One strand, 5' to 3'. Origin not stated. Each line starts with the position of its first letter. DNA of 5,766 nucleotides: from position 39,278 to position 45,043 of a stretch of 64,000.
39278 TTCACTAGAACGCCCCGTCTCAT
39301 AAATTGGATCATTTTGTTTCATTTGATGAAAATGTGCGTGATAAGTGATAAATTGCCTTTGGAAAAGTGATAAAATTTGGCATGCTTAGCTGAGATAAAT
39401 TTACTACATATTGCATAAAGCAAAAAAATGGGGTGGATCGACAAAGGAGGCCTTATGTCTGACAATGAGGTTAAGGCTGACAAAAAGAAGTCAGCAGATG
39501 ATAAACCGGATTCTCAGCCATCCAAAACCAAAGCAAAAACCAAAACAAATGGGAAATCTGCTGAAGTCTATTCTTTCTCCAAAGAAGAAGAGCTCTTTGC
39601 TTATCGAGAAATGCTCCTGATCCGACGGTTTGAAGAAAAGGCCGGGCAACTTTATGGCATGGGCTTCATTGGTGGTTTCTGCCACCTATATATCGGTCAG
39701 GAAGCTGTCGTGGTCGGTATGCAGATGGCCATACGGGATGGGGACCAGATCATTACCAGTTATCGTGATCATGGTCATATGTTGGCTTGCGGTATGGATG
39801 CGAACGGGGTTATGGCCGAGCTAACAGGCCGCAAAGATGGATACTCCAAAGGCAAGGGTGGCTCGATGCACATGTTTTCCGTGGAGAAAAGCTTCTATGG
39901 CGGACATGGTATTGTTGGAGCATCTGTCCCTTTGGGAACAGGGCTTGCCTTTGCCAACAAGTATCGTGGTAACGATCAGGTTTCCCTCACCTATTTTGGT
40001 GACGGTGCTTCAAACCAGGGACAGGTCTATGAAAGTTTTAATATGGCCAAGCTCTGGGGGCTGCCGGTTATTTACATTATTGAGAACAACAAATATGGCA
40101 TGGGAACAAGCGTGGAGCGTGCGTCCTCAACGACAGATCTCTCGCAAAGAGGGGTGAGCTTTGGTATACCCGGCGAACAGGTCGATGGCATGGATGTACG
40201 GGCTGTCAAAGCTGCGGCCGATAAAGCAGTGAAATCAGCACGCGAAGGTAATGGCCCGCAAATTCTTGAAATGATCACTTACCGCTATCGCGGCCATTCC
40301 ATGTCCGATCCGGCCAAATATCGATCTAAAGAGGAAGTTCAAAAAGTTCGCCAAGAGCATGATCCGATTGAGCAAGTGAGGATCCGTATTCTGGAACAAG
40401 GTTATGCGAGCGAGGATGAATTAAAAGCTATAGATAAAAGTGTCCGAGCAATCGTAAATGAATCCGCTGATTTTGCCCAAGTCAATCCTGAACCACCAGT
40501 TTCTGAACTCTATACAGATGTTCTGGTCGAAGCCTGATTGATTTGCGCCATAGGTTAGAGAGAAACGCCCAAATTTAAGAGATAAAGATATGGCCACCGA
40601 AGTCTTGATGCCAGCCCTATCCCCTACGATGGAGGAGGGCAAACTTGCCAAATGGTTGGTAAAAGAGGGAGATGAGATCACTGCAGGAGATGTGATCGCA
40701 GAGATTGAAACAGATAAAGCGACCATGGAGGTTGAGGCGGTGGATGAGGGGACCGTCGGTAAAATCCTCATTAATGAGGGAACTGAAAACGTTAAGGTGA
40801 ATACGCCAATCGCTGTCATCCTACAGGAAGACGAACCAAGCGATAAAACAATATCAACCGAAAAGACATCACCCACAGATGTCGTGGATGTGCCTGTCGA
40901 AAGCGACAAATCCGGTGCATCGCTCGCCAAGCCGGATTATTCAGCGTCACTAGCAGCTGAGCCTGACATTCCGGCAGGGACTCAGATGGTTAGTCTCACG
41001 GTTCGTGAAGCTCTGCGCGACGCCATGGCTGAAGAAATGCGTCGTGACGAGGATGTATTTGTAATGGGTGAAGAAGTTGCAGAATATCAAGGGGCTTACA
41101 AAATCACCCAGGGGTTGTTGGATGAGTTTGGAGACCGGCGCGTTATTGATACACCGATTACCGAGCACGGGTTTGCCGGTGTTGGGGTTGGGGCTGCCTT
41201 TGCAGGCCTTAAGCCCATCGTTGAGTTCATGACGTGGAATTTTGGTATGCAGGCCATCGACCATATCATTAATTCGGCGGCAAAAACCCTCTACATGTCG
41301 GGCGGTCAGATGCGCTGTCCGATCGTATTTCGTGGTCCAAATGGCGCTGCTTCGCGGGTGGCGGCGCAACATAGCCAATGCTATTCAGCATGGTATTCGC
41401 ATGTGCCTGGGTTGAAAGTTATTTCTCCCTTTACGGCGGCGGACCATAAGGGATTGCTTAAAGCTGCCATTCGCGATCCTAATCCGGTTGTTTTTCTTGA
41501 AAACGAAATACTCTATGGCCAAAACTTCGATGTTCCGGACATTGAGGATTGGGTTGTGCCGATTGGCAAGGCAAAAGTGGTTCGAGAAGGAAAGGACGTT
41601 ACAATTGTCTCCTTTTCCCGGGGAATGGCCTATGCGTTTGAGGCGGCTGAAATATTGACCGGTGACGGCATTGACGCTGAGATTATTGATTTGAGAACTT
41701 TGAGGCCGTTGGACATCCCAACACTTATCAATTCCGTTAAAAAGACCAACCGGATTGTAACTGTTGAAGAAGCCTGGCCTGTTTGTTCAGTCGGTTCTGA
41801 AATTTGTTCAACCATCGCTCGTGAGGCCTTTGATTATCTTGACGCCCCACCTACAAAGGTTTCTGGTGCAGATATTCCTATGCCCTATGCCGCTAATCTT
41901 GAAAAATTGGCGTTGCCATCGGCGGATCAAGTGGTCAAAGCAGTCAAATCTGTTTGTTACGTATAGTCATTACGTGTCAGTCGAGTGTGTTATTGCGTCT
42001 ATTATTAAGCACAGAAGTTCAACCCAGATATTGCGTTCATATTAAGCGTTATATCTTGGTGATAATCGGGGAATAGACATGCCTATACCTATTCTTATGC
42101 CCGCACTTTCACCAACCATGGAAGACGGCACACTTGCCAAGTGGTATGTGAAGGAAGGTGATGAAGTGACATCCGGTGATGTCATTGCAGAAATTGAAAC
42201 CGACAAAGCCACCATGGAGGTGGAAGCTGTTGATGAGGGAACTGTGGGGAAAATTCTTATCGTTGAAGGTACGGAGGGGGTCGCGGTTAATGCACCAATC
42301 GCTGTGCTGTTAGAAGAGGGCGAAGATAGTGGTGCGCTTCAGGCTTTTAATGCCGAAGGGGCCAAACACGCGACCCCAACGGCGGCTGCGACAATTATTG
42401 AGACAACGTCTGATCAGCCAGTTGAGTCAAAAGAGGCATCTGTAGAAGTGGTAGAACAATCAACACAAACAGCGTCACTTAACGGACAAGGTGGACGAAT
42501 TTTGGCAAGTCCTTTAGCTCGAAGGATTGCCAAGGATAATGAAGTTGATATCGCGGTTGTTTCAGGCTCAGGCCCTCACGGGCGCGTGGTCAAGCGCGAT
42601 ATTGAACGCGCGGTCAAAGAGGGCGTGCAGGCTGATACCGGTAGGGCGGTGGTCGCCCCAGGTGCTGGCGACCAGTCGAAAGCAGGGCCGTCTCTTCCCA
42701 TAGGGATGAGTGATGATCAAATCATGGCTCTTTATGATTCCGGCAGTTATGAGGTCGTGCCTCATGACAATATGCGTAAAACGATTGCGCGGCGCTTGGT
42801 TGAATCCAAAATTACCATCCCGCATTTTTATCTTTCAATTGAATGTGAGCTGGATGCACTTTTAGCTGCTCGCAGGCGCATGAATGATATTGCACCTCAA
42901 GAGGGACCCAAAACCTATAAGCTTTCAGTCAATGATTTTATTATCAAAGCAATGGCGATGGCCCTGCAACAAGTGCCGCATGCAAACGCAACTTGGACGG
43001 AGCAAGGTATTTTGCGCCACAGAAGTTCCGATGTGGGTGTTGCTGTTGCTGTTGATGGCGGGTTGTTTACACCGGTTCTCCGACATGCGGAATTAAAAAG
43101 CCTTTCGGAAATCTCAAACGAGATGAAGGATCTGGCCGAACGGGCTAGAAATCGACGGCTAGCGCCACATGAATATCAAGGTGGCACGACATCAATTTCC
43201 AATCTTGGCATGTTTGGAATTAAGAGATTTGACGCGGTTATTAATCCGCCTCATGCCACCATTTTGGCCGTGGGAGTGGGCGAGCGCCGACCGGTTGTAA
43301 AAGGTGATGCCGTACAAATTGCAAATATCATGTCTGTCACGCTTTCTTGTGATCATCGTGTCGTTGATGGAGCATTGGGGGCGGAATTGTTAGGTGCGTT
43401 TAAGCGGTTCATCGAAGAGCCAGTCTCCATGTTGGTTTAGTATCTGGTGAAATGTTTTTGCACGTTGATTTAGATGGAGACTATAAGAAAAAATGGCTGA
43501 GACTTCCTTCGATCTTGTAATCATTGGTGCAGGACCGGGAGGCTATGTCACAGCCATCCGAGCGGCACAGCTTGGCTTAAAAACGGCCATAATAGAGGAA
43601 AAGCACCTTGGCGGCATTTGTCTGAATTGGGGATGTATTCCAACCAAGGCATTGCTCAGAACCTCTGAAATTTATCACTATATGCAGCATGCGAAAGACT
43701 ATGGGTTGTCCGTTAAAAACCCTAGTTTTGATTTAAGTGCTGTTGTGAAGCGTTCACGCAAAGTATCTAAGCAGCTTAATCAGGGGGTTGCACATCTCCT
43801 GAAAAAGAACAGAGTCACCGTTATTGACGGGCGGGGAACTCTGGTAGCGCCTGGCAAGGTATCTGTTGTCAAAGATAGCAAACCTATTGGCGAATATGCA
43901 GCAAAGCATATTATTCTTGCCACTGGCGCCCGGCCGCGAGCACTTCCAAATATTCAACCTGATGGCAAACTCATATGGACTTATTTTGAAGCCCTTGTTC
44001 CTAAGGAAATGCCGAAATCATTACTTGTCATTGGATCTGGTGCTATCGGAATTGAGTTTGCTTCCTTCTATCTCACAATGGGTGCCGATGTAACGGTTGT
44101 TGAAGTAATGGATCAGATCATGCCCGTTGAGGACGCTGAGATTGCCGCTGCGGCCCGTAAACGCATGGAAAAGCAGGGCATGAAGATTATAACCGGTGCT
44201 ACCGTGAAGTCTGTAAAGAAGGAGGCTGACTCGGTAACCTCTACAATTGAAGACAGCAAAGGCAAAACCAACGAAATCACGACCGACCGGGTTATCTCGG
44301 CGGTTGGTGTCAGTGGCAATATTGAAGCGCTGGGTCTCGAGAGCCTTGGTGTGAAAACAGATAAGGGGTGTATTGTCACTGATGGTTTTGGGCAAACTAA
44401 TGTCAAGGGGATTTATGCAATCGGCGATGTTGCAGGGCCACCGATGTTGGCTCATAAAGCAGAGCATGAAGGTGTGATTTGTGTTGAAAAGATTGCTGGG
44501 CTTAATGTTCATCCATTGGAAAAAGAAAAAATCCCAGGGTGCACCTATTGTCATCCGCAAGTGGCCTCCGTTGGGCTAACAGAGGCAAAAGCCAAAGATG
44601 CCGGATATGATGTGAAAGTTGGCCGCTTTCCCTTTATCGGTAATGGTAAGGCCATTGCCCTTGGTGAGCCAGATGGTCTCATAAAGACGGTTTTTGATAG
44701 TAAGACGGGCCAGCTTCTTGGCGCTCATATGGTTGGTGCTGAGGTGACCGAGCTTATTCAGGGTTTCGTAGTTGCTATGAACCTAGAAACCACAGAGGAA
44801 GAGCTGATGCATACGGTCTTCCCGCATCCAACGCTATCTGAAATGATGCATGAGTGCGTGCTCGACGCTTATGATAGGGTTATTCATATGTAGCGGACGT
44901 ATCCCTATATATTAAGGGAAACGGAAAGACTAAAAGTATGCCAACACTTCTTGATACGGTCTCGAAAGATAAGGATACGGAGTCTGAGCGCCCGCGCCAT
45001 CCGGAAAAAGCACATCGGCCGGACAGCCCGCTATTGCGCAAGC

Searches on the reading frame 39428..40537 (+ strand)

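Call 71: search_protein_families(library=pfam, proteins=[window:39428-40537:+], max_evalue=1e-8)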
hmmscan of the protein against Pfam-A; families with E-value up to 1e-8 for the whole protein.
window:39428-40537:+ (369 aa): 1 family
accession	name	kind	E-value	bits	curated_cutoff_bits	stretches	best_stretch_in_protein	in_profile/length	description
PF00676.26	E1_dh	-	2.2e-107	358.9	22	1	61-358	2-299/300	Dehydrogenase E1 component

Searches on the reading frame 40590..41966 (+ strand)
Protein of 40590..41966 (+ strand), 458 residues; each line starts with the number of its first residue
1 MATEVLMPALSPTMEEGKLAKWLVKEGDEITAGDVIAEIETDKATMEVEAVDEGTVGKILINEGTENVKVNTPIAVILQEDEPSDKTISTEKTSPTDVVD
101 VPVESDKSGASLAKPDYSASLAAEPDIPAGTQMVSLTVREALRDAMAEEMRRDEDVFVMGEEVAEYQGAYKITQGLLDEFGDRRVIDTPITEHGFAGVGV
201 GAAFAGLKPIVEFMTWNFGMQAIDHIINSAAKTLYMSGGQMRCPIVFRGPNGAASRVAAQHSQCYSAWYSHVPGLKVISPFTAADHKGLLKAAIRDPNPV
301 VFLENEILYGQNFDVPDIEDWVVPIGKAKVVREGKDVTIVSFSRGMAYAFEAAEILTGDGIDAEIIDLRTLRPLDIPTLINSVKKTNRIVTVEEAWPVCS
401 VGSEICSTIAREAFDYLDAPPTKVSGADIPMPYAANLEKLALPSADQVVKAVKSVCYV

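Call 34: search_protein_families(library=ncbifam, proteins=[window:40590-41966:+], max_evalue=1e-10)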
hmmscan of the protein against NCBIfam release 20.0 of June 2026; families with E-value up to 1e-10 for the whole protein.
window:40590-41966:+ (458 aa): 9 families
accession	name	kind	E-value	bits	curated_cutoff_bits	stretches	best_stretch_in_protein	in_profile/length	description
NF008854.0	PRK11892.1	equivalog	3.1e-251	833.9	454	1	1-457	1-463/464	pyruvate dehydrogenase complex E1 component subunit beta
NF006667.0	PRK09212.1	subfamily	5.1e-175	581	321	1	133-457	1-324/327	pyruvate dehydrogenase complex E1 component subunit beta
TIGR01349.1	PDHac_trf_mito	equivalog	3e-34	118.9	445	1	5-115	2-112/437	pyruvate dehydrogenase complex dihydrolipoamide acetyltransferase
NF011457.0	PRK14875.1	equivalog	1.4e-22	80.2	307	1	1-87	2-87/372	acetoin dehydrogenase dihydrolipoyllysine-residue acetyltransferase subunit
NF004559.0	PRK05899.2-5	equivalog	1e-19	70.2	488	1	101-412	285-581/627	transketolase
TIGR00204.1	dxs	equivalog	2.1e-17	62.9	465.95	1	173-410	343-570/616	1-deoxy-D-xylulose-5-phosphate synthase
NF004309.0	PRK05704.1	equivalog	6.9e-15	55.3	449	1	1-101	1-100/408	2-oxoglutarate dehydrogenase complex dihydrolipoyllysine-residue succinyltransferase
TIGR01347.1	sucB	equivalog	1.9e-13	50.4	378.65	1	4-108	2-105/404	dihydrolipoyllysine-residue succinyltransferase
NF008814.0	PRK11854.1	equivalog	9.1e-11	40.9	722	0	1-94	1-91/637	pyruvate dehydrogenase complex dihydrolipoyllysine-residue acetyltransferase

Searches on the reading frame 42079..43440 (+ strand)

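Call 34: search_protein_families(library=ncbifam, proteins=[window:42079-43440:+], max_evalue=1e-10)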
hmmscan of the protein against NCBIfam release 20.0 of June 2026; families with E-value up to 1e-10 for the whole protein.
window:42079-43440:+ (453 aa): 11 families
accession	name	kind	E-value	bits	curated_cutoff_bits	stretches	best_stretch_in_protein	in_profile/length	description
TIGR01349.1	PDHac_trf_mito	equivalog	2.3e-164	547.7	445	1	5-453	2-437/437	pyruvate dehydrogenase complex dihydrolipoamide acetyltransferase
NF004309.0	PRK05704.1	equivalog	8.4e-74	249.3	449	1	3-452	3-405/408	2-oxoglutarate dehydrogenase complex dihydrolipoyllysine-residue succinyltransferase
NF008814.0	PRK11854.1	equivalog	1.5e-71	241.7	722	1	6-446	211-630/637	pyruvate dehydrogenase complex dihydrolipoyllysine-residue acetyltransferase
TIGR01347.1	sucB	equivalog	1.1e-65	222.4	378.65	1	5-452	3-401/404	dihydrolipoyllysine-residue succinyltransferase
NF011416.0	PRK14843.1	equivalog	8.6e-62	209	429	1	141-453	49-347/347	dihydrolipoamide acetyltransferase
TIGR01348.1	PDHac_trf_long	equivalog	3.2e-61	207.6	552.1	1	15-448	167-582/587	dihydrolipoyllysine-residue acetyltransferase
TIGR02927.1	SucB_Actino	equivalog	3.5e-53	181.3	423.45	1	4-447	128-570/579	2-oxoglutarate dehydrogenase, E2 component, dihydrolipoamide succinyltransferase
NF008854.0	PRK11892.1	equivalog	1.6e-43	149.1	454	1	1-124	1-124/464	pyruvate dehydrogenase complex E1 component subunit beta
NF008815.0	PRK11857.1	equivalog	2e-39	135.9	378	1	140-448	3-302/308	dihydrolipoamide acetyltransferase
NF011457.0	PRK14875.1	equivalog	4.5e-22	78.5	307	1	4-184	5-130/372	acetoin dehydrogenase dihydrolipoyllysine-residue acetyltransferase subunit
NF008907.0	PRK12270.1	equivalog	1.8e-14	52.5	878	1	222-444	126-360/1241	multifunctional oxoglutarate decarboxylase/oxoglutarate dehydrogenase thiamine pyrophosphate-binding subunit/dihydrolipoyllysine-residue suc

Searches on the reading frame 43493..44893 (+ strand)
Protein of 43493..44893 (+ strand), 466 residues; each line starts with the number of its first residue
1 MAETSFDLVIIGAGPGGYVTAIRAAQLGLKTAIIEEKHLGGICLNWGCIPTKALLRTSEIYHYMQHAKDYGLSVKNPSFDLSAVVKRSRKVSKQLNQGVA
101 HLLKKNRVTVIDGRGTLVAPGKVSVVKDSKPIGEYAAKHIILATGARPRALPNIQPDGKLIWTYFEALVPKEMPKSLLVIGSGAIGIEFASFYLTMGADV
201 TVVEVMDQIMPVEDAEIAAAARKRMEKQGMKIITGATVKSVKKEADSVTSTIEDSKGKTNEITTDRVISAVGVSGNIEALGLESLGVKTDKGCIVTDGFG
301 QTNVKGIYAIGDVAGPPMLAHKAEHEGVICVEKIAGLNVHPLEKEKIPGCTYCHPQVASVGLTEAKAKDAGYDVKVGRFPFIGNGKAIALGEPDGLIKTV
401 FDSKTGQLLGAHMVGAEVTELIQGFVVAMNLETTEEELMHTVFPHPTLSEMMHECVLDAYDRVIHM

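Call 34: search_protein_families(library=ncbifam, proteins=[window:43493-44893:+], max_evalue=1e-10)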
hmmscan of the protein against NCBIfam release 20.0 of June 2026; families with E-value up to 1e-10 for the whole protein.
window:43493-44893:+ (466 aa): 38 families (the best 25 are shown)
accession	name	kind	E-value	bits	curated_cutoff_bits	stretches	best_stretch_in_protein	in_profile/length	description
TIGR01350.1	lipoamide_DH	equivalog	3.2e-179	596.4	408.8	1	6-466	2-461/461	dihydrolipoyl dehydrogenase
NF003585.0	PRK05249.1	equivalog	1.1e-92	311.1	465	1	2-464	3-462/464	Si-specific NAD(P)(+) transhydrogenase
NF004776.0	PRK06116.1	equivalog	6.4e-92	308.9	480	1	4-450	3-444/450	glutathione-disulfide reductase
TIGR02053.1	MerA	equivalog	4.1e-91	306.3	454.45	1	6-453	1-447/465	mercury(II) reductase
NF005883.0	PRK07845.1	equivalog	9.6e-90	301.8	479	1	7-454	4-454/466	NAD(P)H-quinone dehydrogenase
NF004947.0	PRK06292.2-5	equivalog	1e-86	291.7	592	1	5-456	3-455/474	dihydrolipoyl dehydrogenase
NF004945.0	PRK06292.2-3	equivalog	7.1e-86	288.9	494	1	5-453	3-446/457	dihydrolipoyl dehydrogenase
TIGR01424.1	gluta_reduc_2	equivalog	8.1e-86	288.3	606.05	1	6-451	3-441/446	glutathione-disulfide reductase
NF004991.0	PRK06370.1-3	subfamily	5.2e-85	285.9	620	1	4-463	34-490/509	FAD-containing oxidoreductase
NF005884.0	PRK07846.1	equivalog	1.1e-81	274.8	501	1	4-458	2-450/454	mycothione reductase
NF004992.0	PRK06370.1-4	equivalog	7.5e-81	271.9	629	1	3-454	2-450/459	FAD-containing oxidoreductase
TIGR01421.1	gluta_reduc_1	equivalog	1.5e-79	268.3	556.15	1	5-451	2-445/450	glutathione-disulfide reductase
NF004943.0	PRK06292.2-1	equivalog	1.6e-79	267.8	432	1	4-454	2-450/456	dihydrolipoyl dehydrogenase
NF004946.0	PRK06292.2-4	subfamily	3.5e-77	260.2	634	1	5-462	3-473/487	dihydrolipoyl dehydrogenase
TIGR03452.1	mycothione_red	equivalog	7.2e-75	252.6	635.65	1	5-457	2-450/452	mycothione reductase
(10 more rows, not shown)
